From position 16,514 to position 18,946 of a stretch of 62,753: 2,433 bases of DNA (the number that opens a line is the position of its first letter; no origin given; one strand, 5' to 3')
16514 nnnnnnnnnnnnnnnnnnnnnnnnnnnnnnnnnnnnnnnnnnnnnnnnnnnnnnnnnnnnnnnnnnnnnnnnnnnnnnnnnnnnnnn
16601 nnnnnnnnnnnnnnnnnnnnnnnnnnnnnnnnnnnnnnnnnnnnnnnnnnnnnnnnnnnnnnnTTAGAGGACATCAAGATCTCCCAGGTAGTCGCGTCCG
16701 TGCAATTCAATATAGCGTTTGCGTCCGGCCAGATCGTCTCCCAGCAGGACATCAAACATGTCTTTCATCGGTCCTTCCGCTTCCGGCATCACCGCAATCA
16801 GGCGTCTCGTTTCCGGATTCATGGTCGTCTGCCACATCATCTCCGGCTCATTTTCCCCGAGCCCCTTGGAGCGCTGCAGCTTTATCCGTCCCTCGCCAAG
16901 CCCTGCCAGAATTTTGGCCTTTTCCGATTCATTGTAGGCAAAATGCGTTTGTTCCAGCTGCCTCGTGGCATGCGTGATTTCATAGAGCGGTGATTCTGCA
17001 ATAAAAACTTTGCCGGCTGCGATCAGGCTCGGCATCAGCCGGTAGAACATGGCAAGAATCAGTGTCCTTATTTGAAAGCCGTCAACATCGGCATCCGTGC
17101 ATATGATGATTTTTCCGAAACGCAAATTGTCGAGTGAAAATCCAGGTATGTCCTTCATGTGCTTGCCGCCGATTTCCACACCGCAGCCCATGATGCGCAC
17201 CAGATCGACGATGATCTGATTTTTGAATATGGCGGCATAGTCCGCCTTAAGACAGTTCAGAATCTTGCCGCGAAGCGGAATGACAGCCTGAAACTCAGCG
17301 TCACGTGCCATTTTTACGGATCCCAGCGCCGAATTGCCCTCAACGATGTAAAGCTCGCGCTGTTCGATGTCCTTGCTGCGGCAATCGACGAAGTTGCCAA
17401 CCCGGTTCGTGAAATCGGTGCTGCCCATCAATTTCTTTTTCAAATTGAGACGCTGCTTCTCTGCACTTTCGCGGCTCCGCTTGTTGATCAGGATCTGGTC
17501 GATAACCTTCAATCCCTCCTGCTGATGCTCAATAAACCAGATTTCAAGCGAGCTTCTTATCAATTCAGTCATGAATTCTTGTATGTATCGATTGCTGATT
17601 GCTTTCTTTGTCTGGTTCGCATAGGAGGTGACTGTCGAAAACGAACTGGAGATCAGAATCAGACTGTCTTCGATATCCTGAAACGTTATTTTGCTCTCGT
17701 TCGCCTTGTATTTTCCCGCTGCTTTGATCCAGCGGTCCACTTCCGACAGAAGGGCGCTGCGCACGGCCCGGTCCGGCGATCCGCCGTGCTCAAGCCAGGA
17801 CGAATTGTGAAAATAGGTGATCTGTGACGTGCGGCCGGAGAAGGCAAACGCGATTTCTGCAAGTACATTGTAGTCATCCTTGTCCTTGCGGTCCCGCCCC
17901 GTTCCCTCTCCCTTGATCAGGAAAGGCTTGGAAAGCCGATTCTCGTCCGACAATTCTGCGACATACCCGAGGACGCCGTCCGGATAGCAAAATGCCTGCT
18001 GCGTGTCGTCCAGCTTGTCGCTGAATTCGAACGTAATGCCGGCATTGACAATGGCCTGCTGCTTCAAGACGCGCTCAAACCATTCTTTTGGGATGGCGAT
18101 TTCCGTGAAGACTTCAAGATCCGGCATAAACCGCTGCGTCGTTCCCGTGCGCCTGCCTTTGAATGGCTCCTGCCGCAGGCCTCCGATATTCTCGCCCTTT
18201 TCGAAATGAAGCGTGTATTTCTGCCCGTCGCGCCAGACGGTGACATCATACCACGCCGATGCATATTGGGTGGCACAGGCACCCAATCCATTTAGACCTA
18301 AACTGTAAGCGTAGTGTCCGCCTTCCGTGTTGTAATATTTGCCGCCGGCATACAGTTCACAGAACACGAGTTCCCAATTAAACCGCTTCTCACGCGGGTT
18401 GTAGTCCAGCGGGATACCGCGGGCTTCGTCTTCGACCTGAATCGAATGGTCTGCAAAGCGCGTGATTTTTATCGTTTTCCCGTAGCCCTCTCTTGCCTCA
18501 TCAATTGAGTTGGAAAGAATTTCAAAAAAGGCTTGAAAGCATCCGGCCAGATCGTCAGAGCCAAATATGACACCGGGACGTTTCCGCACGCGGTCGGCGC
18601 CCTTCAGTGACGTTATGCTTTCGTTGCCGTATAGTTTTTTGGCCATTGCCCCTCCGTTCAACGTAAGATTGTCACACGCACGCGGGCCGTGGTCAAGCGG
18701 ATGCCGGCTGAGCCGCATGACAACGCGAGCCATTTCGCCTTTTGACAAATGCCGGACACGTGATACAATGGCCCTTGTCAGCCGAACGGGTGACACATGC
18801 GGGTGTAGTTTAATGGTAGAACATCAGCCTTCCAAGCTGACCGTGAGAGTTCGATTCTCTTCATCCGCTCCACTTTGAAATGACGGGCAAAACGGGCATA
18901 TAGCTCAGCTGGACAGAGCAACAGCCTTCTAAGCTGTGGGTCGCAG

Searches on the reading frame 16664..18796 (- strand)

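Call 23: search_protein_families(library=pfam, proteins=[window:16664-18796:-], max_evalue=0.0001)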
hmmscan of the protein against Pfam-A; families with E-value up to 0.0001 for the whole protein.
window:16664-18796:- (710 aa): 4 families
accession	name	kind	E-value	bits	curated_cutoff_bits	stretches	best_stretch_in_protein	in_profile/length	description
PF00204.31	DNA_gyraseB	-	2.3e-27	96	27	1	274-449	1-171/173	DNA gyrase B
PF00986.26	DNA_gyraseB_C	-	1.5e-20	73.5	29.8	1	636-697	2-63/63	DNA gyrase B subunit, carboxyl terminus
PF01751.28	Toprim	-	1.8e-14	54.1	23.1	1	481-600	1-94/96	Toprim domain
PF02518.31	HATPase_c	-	3e-05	24.8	26.4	1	85-196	5-105/111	Histidine kinase-, DNA gyrase B-, and HSP90-like ATPase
